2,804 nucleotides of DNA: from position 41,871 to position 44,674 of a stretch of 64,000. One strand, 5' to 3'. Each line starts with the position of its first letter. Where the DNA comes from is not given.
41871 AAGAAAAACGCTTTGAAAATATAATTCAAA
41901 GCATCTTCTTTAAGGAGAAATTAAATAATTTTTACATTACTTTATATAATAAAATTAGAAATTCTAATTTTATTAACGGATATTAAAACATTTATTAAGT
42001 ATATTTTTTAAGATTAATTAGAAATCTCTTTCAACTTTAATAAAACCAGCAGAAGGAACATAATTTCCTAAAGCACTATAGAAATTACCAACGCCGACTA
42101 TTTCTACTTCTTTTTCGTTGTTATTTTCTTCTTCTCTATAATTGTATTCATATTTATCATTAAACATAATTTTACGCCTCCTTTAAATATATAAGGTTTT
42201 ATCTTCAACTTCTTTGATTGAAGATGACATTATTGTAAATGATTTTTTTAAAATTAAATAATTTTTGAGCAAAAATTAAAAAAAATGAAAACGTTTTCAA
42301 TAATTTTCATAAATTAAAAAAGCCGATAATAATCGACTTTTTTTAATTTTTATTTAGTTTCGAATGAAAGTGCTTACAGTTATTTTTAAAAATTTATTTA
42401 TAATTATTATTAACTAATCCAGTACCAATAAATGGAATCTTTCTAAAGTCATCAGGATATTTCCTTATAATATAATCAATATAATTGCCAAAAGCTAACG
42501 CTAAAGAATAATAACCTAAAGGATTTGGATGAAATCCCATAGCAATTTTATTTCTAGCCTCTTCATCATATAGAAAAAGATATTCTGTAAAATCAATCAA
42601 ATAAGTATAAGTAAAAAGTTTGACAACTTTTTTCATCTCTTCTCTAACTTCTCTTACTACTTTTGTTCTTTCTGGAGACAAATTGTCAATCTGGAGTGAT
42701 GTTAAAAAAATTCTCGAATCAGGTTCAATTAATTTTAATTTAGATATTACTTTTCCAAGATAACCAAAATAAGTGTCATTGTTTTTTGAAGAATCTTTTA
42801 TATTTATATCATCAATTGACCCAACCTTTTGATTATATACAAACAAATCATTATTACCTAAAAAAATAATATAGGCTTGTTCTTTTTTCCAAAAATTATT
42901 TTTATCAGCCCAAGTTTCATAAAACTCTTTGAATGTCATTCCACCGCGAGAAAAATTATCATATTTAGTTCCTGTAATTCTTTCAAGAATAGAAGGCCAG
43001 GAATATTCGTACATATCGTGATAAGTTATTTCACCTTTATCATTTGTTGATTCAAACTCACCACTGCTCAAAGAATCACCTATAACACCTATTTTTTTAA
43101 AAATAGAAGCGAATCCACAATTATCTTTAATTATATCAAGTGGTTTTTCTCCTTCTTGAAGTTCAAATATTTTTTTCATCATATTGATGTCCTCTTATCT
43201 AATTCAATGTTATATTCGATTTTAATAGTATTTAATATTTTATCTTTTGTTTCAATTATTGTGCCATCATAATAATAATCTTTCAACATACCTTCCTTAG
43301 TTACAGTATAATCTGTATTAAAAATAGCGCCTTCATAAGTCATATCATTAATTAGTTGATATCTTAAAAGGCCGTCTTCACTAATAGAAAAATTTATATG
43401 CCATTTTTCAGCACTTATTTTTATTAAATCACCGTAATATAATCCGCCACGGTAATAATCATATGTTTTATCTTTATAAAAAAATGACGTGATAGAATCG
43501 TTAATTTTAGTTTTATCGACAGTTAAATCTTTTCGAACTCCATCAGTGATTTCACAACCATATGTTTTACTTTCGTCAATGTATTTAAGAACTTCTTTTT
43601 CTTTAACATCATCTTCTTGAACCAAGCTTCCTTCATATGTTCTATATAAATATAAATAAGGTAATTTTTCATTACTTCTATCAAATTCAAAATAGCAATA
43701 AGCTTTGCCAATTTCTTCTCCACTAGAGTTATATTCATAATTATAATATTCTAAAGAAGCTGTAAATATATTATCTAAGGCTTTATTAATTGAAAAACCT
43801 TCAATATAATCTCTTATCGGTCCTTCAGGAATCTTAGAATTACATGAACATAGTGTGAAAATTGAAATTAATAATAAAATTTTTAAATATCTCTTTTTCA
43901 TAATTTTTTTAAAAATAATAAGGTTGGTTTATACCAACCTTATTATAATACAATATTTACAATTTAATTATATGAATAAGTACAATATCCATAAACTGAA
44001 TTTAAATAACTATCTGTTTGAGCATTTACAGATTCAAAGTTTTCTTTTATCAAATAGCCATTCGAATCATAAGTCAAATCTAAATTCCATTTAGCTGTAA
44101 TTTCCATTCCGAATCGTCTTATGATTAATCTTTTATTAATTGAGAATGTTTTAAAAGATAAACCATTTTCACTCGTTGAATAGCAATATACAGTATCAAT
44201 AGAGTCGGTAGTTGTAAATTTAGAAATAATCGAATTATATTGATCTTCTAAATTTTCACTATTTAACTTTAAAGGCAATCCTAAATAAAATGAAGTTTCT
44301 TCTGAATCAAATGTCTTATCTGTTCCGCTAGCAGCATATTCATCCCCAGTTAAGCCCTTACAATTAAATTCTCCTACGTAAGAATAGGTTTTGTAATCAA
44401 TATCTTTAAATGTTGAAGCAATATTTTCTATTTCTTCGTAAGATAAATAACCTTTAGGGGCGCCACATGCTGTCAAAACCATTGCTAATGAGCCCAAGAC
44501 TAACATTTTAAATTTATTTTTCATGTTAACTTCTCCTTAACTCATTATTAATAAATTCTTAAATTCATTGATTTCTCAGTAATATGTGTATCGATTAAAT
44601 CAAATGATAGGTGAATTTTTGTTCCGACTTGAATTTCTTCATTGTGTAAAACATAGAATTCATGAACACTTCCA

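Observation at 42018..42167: Unannotated 49-aa ORF with a canonical Shine-Dalgarno, its own cre-controlled promoter region, a 5' UTR hairpin and a terminator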

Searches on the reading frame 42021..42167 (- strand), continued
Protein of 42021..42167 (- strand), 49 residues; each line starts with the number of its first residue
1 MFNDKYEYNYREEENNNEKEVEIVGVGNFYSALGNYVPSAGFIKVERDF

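Call 59: find_homologous_proteins(query=A7, max_evalue=1)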
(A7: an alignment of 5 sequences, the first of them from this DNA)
Query A7 (5 sequences) (49 aa, profile of the alignment): 4 proteins with E <= 1 among 88 candidates.
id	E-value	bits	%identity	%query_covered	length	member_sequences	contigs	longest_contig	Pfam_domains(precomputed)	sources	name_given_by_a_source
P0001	4.4e-26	108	90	100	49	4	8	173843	-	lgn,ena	-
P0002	5.9e-26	108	84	100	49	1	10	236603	-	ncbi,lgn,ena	-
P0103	6.9e-25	104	78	100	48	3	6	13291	-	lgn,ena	-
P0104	1.0e-17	81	39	78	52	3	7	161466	-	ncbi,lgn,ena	-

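Call 61: find_encoding_contigs(protein=P0103, flank=6000, max_places=2)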
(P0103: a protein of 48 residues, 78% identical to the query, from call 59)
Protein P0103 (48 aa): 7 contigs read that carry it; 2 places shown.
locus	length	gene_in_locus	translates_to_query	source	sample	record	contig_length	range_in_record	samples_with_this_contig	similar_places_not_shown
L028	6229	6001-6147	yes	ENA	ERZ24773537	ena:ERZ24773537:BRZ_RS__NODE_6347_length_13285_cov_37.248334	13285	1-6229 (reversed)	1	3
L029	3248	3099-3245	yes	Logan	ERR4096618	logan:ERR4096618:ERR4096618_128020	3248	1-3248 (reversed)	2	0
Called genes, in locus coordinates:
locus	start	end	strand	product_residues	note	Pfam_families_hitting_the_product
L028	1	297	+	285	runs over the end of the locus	PF00528:BPD_transp_1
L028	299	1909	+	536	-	PF00128:Alpha-amylase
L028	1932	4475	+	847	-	PF00005:ABC_tran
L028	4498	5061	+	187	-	-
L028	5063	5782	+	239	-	-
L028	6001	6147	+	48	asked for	-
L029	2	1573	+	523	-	?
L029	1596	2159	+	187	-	-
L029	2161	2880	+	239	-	-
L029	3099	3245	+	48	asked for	-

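Call 88: predict_structure(alignment_id=A8)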
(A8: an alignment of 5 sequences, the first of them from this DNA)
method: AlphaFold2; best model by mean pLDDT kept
length: 49 residues; sequences in the alignment: 5
mean_pLDDT: 70.2   pTM: 0.35
mean pLDDT of the five models: 70.2, 67.1, 62.3, 60.1, 47.6
residues with pLDDT >= 90: 13; 70-90: 13; 50-70: 9; < 50: 14
segments of 3 or more residues with pLDDT < 50: 1-10, 12-15
pLDDT, mean of each block of 10 residues (from residue 1): 42 53 86 92 79
secondary structure, 60 per line:
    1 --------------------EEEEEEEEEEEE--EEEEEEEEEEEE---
elements in order: E21-32 E35-46

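Call 90: fold_search(model_id=the predicted structure, library=pdb)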
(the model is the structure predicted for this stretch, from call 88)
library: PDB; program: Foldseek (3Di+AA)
matches with E <= 10: 229; with E <= 0.001: 0
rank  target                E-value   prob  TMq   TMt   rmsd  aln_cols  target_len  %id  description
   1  6gdu_B                1.3e+00  0.47  0.35  0.18   2.0        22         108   18  Structure of CutA from Synechococcus elongatus PCC7942 (released 2019-05-08)
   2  6t76_C                1.9e+00  0.44  0.35  0.18   2.1        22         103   27  PII-like protein CutA from Nostoc sp. PCC 7120 in apo form (released 2020-07-22)
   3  6t76_A                1.9e+00  0.44  0.35  0.18   2.0        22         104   27  PII-like protein CutA from Nostoc sp. PCC 7120 in apo form (released 2020-07-22)
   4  6t76_D                2.0e+00  0.41  0.35  0.19   2.0        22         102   27  PII-like protein CutA from Nostoc sp. PCC 7120 in apo form (released 2020-07-22)
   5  6gdu_C                2.0e+00  0.38  0.35  0.18   2.0        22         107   18  Structure of CutA from Synechococcus elongatus PCC7942 (released 2019-05-08)
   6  6gdw_A                2.0e+00  0.33  0.33  0.17   2.3        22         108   18  Structure of CutA from Synechococcus elongatus PCC7942 complexed with 2 molecules of Bis-Tris (released 2019-05-08)
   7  1uku                  2.1e+00  0.54  0.39  0.20   1.4        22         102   14  Crystal Structure of Pyrococcus horikoshii CutA1 Complexed with Cu2+ (released 2004-01-13)
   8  6t7e_F                2.1e+00  0.38  0.38  0.21   2.0        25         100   24  PII-like protein CutA from Nostoc sp. PCC7120 in complex with MES (released 2020-07-22)
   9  6gdv_C                2.3e+00  0.35  0.35  0.18   1.8        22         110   18  Structure of CutA from Synechococcus elongatus PCC7942 complexed with Bis-Tris molecule (released 2019-05-08)
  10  6gdu_A                2.4e+00  0.38  0.36  0.18   1.7        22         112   18  Structure of CutA from Synechococcus elongatus PCC7942 (released 2019-05-08)
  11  8ui2_B                2.6e+00  0.44  0.40  0.21   1.8        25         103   24  T33-ml28 - Designed Tetrahedral Protein Cage Using Machine Learning Algorithms (released 2024-03-06)
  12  9e5c_3l               2.6e+00  0.44  0.45  0.08   1.4        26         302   15  Cryo-EM structure of 96 nm repeat of microtubule doublet from T. brucei flagellum (released 2025-03-12)
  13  2e66_A                2.6e+00  0.38  0.36  0.19   1.9        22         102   14  Crystal Structure Of CutA1 From Pyrococcus Horikoshii OT3, Mutation D60A (released 2007-06-26)
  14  6t76_F                2.8e+00  0.33  0.35  0.19   2.0        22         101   27  PII-like protein CutA from Nostoc sp. PCC 7120 in apo form (released 2020-07-22)
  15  6v8o_Q                2.8e+00  0.28  0.46  0.12   4.2        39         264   13  RSC core (released 2020-01-15)
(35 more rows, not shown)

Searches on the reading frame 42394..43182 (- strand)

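Call 7: search_protein_families(library=pfam, proteins=[window:42394-43182:-], max_evalue=0.01)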
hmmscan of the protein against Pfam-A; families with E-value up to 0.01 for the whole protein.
window:42394-43182:- (262 aa): 2 families
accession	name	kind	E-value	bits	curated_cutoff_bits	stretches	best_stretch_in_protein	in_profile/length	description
PF13472.12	Lipase_GDSL_2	-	2e-09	38.6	32.9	1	33-224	1-176/178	GDSL-like Lipase/Acylhydrolase family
PF00657.28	Lipase_GDSL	-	1.8e-05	25.4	23.6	1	31-228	1-205/208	GDSL-like Lipase/Acylhydrolase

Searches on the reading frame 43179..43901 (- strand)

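Call 7: search_protein_families(library=pfam, proteins=[window:43179-43901:-], max_evalue=0.01)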
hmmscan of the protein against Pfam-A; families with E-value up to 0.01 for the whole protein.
window:43179-43901:- (240 aa): 0 families

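Call 38: search_protein_families(library=ncbifam, proteins=[window:43179-43901:-], max_evalue=1)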
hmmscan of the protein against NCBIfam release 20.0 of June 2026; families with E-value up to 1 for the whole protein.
window:43179-43901:- (240 aa): 2 families
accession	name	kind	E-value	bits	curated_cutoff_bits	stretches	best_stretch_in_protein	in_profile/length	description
NF033133.1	vanT-L-cat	exception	0.013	14.8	750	1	81-161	150-229/366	serine racemase VanT-L catalytic subunit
NF037951.1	spanin2_2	subfamily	0.24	11.5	100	0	3-24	2-23/107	bacteriophage spanin2 family protein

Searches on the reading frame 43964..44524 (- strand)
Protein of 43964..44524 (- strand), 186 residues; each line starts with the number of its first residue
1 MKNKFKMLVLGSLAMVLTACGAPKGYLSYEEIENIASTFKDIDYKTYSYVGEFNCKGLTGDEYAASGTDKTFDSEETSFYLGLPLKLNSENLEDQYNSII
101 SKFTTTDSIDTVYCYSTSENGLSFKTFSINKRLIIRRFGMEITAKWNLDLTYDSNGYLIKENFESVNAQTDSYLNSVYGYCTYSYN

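Call 7: search_protein_families(library=pfam, proteins=[window:43964-44524:-], max_evalue=0.01)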
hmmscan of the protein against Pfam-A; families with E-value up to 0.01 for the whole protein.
window:43964-44524:- (186 aa): 0 families

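Call 38: search_protein_families(library=ncbifam, proteins=[window:43964-44524:-], max_evalue=1)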
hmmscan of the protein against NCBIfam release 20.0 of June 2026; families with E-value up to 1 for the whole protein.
window:43964-44524:- (186 aa): 1 family
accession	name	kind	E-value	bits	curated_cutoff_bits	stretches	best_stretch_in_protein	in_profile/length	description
NF047847.2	SS_mature_LptM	equivalog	0.02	15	27.7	1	1-21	1-21/31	LPS translocon maturation chaperone LptM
